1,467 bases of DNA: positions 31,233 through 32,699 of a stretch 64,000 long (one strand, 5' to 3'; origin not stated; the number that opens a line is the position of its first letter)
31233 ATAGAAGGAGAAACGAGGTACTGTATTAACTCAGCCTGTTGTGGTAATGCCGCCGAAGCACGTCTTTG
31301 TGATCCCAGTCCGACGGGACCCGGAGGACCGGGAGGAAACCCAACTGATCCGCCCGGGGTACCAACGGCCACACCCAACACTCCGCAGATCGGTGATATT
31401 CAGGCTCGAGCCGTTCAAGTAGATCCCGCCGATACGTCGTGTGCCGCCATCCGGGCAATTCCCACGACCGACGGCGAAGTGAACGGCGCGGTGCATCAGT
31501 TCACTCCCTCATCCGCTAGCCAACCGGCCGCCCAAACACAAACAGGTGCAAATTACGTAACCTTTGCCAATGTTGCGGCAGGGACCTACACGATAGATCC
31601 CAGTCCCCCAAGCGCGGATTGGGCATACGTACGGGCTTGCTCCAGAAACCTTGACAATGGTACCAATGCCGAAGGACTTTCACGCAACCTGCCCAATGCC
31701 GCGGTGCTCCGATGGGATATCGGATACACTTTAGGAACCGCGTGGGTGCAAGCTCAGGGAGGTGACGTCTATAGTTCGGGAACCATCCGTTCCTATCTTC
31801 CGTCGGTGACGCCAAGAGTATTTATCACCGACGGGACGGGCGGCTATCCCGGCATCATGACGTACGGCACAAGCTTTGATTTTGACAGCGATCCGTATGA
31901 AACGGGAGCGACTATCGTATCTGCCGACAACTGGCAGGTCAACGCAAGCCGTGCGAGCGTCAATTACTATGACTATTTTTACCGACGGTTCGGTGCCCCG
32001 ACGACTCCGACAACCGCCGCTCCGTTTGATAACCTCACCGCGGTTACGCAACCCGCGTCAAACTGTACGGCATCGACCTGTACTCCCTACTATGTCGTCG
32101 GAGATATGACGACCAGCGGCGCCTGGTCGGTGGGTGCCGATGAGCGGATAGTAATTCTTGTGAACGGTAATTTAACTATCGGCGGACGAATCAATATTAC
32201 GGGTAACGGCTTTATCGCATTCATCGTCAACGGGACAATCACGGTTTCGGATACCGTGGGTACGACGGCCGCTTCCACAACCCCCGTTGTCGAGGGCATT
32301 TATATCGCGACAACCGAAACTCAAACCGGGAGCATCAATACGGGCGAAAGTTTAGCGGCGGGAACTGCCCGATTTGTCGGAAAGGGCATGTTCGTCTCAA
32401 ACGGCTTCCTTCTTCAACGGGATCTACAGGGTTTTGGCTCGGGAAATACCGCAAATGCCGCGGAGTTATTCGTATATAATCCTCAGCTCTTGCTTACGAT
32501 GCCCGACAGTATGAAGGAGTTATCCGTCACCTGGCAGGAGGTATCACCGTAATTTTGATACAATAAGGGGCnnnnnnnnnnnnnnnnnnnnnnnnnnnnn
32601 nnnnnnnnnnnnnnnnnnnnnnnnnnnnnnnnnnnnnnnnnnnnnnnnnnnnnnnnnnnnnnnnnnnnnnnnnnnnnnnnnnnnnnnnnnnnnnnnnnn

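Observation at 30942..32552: Adjacent secreted Cys-rich / Pro-Gly linker / beta-helix-like protein: a candidate two-gene surface (attachment?) module with the upstream lipoprotein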

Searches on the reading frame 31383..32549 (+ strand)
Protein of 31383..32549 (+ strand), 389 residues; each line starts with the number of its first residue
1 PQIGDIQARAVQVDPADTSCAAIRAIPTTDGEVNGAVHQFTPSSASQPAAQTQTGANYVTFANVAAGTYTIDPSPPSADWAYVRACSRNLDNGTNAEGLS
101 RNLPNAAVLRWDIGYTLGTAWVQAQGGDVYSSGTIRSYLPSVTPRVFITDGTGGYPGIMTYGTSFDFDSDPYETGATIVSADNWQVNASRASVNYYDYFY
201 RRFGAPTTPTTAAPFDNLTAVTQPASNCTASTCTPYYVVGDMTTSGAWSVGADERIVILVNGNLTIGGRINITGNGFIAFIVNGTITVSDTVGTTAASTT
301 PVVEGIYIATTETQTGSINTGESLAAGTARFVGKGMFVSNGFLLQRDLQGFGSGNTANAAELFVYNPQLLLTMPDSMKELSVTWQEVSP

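Call 39: search_protein_representatives(alignment_id=A2)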
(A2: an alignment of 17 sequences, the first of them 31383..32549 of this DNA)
Query: 17 sequences, 376 profile positions. Proteins with E-value up to 0.001 (for the whole library): 3265; up to 1e-10: 2234; up to 1e-30: 527. The best 150 are listed.
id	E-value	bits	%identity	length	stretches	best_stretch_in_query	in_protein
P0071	8.3e-170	581.1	-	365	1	9-376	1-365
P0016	1.3e-169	580.5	-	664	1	2-376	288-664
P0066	1.3e-169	580.5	-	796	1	2-376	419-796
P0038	2.3e-167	573.1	-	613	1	2-376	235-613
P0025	1.9e-165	566.8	-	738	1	2-376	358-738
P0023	8.0e-164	561.5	-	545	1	2-376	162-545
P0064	1.6e-163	560.5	-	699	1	2-376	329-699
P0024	6.6e-162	555.1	-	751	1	2-376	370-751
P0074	2.2e-159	546.9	-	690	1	2-376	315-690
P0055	3.2e-159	546.3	-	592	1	2-376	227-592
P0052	3.1e-157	539.8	-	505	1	3-376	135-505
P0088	2.8e-156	536.6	-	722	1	2-376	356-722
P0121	1.2e-155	534.6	-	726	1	2-376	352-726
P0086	4.6e-155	532.6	-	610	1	2-376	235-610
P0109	1.3e-151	521.3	-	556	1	2-376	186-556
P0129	3.9e-134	463.7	-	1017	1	2-376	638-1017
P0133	5.0e-129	446.9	-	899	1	2-376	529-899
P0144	5.8e-120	417.1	-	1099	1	2-376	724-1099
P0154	1.8e-111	389.2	-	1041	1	2-376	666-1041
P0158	1.2e-107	376.5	-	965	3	4-376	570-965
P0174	1.7e-99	349.8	-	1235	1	3-376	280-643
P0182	6.9e-95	334.6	-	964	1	2-376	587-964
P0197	7.2e-90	318.1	-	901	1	10-376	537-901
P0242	3.3e-64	233.6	-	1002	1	47-376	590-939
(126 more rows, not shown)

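Call 41: search_protein_families(library=pfam, proteins=[P0129, P0144, P0154, P0174, P0158, P0242, P0182, P0133, P0197], max_evalue=0.01)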
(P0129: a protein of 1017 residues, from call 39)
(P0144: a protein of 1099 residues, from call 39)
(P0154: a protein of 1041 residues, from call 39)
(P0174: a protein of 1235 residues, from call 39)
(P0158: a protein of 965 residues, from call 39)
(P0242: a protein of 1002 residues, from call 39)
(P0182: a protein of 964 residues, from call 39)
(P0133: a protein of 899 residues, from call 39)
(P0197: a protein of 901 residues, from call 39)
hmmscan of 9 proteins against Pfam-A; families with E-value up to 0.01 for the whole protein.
P0129 (1017 aa): 2 families
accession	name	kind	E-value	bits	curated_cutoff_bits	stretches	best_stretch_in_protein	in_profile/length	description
PF02368.24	Big_2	-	3.5e-10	40.1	22.8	1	437-510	5-70/79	Bacterial Ig-like domain (group 2)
PF10833.13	DUF2572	-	0.0053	16.9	23.8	0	879-930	147-194/219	Protein of unknown function (DUF2572)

P0144 (1099 aa): 8 families
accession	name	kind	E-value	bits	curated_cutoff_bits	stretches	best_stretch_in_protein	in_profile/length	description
PF01079.26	Hint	-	2.5e-09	37.5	29.7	1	96-171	11-89/213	Hint module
PF05203.21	Hom_end_hint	-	5.3e-08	33.6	32.1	1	98-143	1-46/228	Hom_end-associated Hint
PF07591.16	PT-HINT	-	5.7e-08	33.5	27.7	1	113-242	9-130/137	Pretoxin HINT domain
PF14623.11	Vint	-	4e-07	30.4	27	1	97-175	1-71/166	Hint-domain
PF21722.4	Gly_rich_2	-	0.00046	20.7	24.3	1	332-388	161-225/226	Glycine-rich domain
PF14890.11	Intein_splicing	-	0.002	18.4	35.8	0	106-241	2-155/155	Intein splicing domain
PF08517.17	AXH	-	0.0027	18.7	33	1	99-202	1-113/116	Ataxin-1 and HBP1 module (AXH)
PF13403.11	Hint_2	-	0.0033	18.2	28.4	0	98-138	2-41/147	Hint domain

P0154 (1041 aa): 6 families
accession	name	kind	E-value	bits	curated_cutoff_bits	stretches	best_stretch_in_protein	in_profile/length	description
PF17751.7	SKICH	-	2.7e-07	31.5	23.4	0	555-627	21-85/103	SKICH domain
PF07591.16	PT-HINT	-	1.2e-05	26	27.7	1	7-131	9-123/137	Pretoxin HINT domain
PF14623.11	Vint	-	0.0017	18.7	27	1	4-131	14-130/166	Hint-domain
PF01079.26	Hint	-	0.002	18.2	29.7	1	4-69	25-93/213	Hint module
PF08517.17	AXH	-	0.0029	18.5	33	0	4-95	12-112/116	Ataxin-1 and HBP1 module (AXH)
PF14890.11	Intein_splicing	-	0.0044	17.3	35.8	0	23-137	32-155/155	Intein splicing domain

P0174 (1235 aa): 5 families
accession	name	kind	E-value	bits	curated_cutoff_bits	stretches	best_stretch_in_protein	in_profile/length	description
PF13385.13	Laminin_G_3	-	4.7e-50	170.1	27.6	2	981-1139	3-151/151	Concanavalin A-like lectin/glucanases superfamily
PF02973.23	Sialidase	-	3.6e-08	33.6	26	1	1071-1140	111-183/189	Sialidase, N-terminal domain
PF02210.31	Laminin_G_2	-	0.0001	23.2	22.9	0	830-894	50-123/126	Laminin G domain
PF22925.3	TS_C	-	0.00016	21.8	27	1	832-901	129-201/202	Trans-sialidase, C-terminal domain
PF00354.24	Pentaxin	-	0.00025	21.2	25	0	1061-1147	81-172/194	Pentaxin family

P0158 (965 aa): 0 families

P0242 (1002 aa): 0 families

P0182 (964 aa): 0 families

P0133 (899 aa): 0 families

P0197 (901 aa): 0 families

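Call 45: search_solved_structures(query=A2, max_evalue=10, show_alignments=2)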
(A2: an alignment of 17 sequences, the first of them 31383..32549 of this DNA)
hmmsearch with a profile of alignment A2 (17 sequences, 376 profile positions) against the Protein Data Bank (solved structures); distinct sequences matched with E-value up to 10: 0.

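Call 48: find_related_loci(query=A3, collection=genome_contigs, flank=7000)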
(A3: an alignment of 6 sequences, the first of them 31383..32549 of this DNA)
Query A3 (389 aa) in genome_contigs; peptide patterns used: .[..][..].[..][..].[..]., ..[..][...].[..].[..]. (x = any residue, [..] = any of these).
27 stretches matched a pattern; 22 encode a relative of the query (tblastn E <= 1e-3); 21 distinct loci.
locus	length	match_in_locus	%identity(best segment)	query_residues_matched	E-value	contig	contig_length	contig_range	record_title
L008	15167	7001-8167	92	1-389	0e+0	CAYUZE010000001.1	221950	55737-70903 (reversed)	MAG TPA_asm: uncultured Gammaproteobacteria bacterium isolate binchicken_co130_63 genome assembly, contig: NODE_102_leng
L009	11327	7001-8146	71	3-389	0e+0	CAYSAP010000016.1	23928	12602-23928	MAG TPA_asm: uncultured Gammaproteobacteria bacterium isolate SRP090828_co2_19 genome assembly, contig: NODE_699_length_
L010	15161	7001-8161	70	3-389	1e-180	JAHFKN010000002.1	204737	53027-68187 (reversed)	MAG: Candidatus Gottesmanbacteria bacterium isolate nzgw410 NODE_37_length_204738_cov_18.718000, whole genome shotgun se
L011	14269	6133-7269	65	2-389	6e-156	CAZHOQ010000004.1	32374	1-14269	MAG TPA_asm: uncultured Gammaproteobacteria bacterium isolate SRP093185_co1_203 genome assembly, contig: NODE_648_length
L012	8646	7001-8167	84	1-389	0e+0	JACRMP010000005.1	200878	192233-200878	MAG: Candidatus Gottesmanbacteria bacterium isolate NC_groundwater_1910_Pr3_S2p5_48_11 SR2-18-S2p5_coassembly_scaffold_1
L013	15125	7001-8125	58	6-389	3e-126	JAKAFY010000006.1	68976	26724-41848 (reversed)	MAG: bacterium isolate WY2.bin139 NODE_528_length_68976_cov_2.182878, whole genome shotgun sequence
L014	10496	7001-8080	57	10-374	5e-115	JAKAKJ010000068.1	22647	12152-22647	MAG: Chloroflexi bacterium isolate WY4.bin62 NODE_2715_length_22647_cov_2.775844, whole genome shotgun sequence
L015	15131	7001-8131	50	3-389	4e-111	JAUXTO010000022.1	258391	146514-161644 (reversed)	MAG: Candidatus Gottesmanbacteria bacterium isolate C13_maxbin.100 C13_k141_317428, whole genome shotgun sequence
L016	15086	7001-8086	49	6-389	4e-103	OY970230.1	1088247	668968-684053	MAG: Candidatus Gottesmanbacteria bacterium isolate MFD01689.bin.c.3 genome assembly, chromosome: 1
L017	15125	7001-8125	48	1-389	1e-102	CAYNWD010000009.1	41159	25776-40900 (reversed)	MAG TPA_asm: uncultured Gammaproteobacteria bacterium isolate binchicken_co38_90 genome assembly, contig: NODE_2020_leng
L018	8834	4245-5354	49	7-389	1e-102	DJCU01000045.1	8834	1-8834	MAG TPA_asm: Candidatus Gottesmanbacteria bacterium UBA5942 UBA5942_contig_1262, whole genome shotgun sequence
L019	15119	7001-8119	50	4-389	1e-97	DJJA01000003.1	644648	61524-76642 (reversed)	MAG TPA_asm: Candidatus Gottesmanbacteria bacterium UBA6580 UBA6580_contig_80, whole genome shotgun sequence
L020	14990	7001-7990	54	10-337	1e-93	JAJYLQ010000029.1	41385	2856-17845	MAG: Chloroflexi bacterium isolate DBS2-1.bin85 NODE_1561_length_41385_cov_7.770299, whole genome shotgun sequence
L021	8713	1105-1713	67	4-206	8e-88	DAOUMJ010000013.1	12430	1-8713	MAG TPA_asm: Anaerolineales bacterium isolate W58_115 k99_243716, whole genome shotgun sequence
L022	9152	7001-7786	54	6-279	3e-84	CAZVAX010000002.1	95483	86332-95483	MAG TPA_asm: uncultured Anaerolineaceae bacterium isolate binchicken_co274_319 genome assembly, contig: NODE_559_length_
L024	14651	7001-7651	57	3-219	2e-72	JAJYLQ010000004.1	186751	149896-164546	MAG: Chloroflexi bacterium isolate DBS2-1.bin85 NODE_93_length_186751_cov_7.442360, whole genome shotgun sequence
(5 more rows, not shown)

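Call 56: search_protein_families(library=pfam, proteins=[L017:766-3129:+, L017:3138-4406:+, L017:4437-5807:+, L017:5933-8128:+, L017:8598-9473:+, L017:9572-10603:+], max_evalue=0.1)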
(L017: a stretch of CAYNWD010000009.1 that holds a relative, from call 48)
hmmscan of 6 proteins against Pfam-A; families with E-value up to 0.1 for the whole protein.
L017:766-3129:+ (787 aa): 0 families

L017:3138-4406:+ (422 aa): 0 families

L017:4437-5807:+ (456 aa): 0 families

L017:5933-8128:+ (731 aa): 1 family
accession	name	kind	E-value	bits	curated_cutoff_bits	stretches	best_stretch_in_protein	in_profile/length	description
PF20579.4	LapA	-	0.099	13.5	27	0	446-494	29-77/99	LapA domain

L017:8598-9473:+ (291 aa): 1 family
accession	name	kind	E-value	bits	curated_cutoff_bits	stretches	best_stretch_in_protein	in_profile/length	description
PF14341.11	PilX_N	-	2.9e-06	27.6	25.5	1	20-69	2-51/51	PilX N-terminal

L017:9572-10603:+ (343 aa): 5 families
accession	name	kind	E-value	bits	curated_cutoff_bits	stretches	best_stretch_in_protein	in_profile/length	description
PF11104.14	PilM_2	-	1.2e-59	202.5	27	1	9-343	1-338/340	Type IV pilus assembly protein PilM;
PF14450.12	FtsA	-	2.6e-10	41.2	31.8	1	190-338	5-126/127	Cell division protein FtsA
PF25216.1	Volactin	-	1.3e-08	35.1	35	1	132-305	108-291/321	Volactin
PF06723.19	MreB_Mbl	-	1.1e-05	24.9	27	1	165-224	128-186/327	MreB/Mbl protein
PF08841.16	DDR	-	0.052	13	24.6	0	158-239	110-190/328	Diol dehydratase reactivase ATPase-like domain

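Call 73: search_protein_families(library=pfam, proteins=[L014:5985-6626:+, L020:5988-6638:+, L022:5940-6608:+, L014:4845-5915:+, L020:4928-5917:+, L024:5286-6497:+, L022:4513-5883:+], max_evalue=1)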
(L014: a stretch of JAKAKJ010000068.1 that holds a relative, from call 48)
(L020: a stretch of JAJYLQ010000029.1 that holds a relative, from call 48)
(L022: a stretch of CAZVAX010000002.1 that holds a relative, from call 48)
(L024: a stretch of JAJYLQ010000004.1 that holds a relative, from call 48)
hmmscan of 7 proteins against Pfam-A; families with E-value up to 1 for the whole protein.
L014:5985-6626:+ (213 aa): 0 families

L020:5988-6638:+ (216 aa): 1 family
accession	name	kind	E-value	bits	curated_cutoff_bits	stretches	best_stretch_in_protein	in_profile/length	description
PF03974.18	Ecotin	-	0.095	13.1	22.2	1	106-138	20-51/122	Ecotin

L022:5940-6608:+ (222 aa): 0 families

L014:4845-5915:+ (356 aa): 0 families

L020:4928-5917:+ (329 aa): 1 family
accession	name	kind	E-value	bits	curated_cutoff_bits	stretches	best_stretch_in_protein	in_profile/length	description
PF15983.10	DUF4767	-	0.088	13.6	27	1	197-292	9-102/139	Domain of unknown function (DUF4767)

L024:5286-6497:+ (403 aa): 0 families

L022:4513-5883:+ (456 aa): 0 families

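Call 76: search_dna_similar(query=window:31383-32549:+, collection=plasmids, mode=protein, max_evalue=1, max_rows=15)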
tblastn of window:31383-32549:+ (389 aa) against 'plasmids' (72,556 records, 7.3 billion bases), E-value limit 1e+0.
No match.

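Call 77: search_dna_similar(query=window:31383-32549:+, collection=phages, mode=protein, max_evalue=1, max_rows=15)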
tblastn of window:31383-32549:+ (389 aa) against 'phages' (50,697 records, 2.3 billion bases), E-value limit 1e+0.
No match.

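Call 87: find_related_loci(query=A3, collection=viral_contigs, flank=5000)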
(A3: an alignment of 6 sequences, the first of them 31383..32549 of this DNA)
Query A3 (389 aa) in viral_contigs; peptide patterns used: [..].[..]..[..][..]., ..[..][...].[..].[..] (x = any residue, [..] = any of these).
21 stretches matched a pattern, but none encodes a relative of the query by tblastn (E <= 1e-3).
